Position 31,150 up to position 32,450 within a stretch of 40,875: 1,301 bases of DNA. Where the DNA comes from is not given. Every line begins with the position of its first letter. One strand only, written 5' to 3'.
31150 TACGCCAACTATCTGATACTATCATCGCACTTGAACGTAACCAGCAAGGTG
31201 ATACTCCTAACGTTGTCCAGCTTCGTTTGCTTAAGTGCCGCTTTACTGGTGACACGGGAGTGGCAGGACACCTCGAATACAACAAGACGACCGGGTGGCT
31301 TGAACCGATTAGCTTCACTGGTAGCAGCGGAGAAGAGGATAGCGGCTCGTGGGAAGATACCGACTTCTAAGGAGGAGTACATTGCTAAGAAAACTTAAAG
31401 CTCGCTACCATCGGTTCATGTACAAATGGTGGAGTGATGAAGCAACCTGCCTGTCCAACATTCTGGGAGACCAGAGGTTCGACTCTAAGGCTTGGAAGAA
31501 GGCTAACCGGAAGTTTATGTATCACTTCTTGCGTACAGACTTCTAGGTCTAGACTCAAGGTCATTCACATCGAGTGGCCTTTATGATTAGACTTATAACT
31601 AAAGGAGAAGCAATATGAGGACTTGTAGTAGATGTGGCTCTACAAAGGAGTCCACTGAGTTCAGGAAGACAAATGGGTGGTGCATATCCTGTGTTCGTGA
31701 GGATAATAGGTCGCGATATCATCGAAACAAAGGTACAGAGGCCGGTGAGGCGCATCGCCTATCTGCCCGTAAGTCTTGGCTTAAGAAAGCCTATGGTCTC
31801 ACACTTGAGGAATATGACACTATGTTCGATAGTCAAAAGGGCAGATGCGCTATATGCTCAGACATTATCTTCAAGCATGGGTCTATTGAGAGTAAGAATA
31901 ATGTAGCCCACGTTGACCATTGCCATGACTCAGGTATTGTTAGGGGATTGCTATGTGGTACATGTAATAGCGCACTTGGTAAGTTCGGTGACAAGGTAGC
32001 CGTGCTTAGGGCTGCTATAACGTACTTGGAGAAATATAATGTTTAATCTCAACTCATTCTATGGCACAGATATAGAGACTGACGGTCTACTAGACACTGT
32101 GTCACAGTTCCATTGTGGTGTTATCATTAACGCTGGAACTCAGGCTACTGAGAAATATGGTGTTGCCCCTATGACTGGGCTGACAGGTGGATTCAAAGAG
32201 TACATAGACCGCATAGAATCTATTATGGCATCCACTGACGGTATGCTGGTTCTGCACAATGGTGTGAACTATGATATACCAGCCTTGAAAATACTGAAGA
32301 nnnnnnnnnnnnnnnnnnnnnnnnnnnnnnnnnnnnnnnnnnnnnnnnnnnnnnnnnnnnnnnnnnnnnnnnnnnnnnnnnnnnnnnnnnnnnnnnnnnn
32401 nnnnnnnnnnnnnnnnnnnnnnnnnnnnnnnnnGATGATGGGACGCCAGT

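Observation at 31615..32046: Endonuclease VII-type HNH endonuclease immediately upstream of the DNA polymerase gene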

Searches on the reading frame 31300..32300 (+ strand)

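Call 67: search_protein_families(library=pfam, proteins=[L003:3811-4209:+], max_evalue=0.01)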
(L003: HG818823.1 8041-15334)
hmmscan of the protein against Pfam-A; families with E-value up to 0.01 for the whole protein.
L003:3811-4209:+ (133 aa): 2 families
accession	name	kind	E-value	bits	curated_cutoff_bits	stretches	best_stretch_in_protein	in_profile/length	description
PF13392.12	HNH_3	-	1.8e-17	63.2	24.8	1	27-71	2-46/46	HNH endonuclease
PF05551.17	zf-His_Me_endon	-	0.00087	19.9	27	1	43-71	64-92/131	Zinc-binding loop region of homing endonuclease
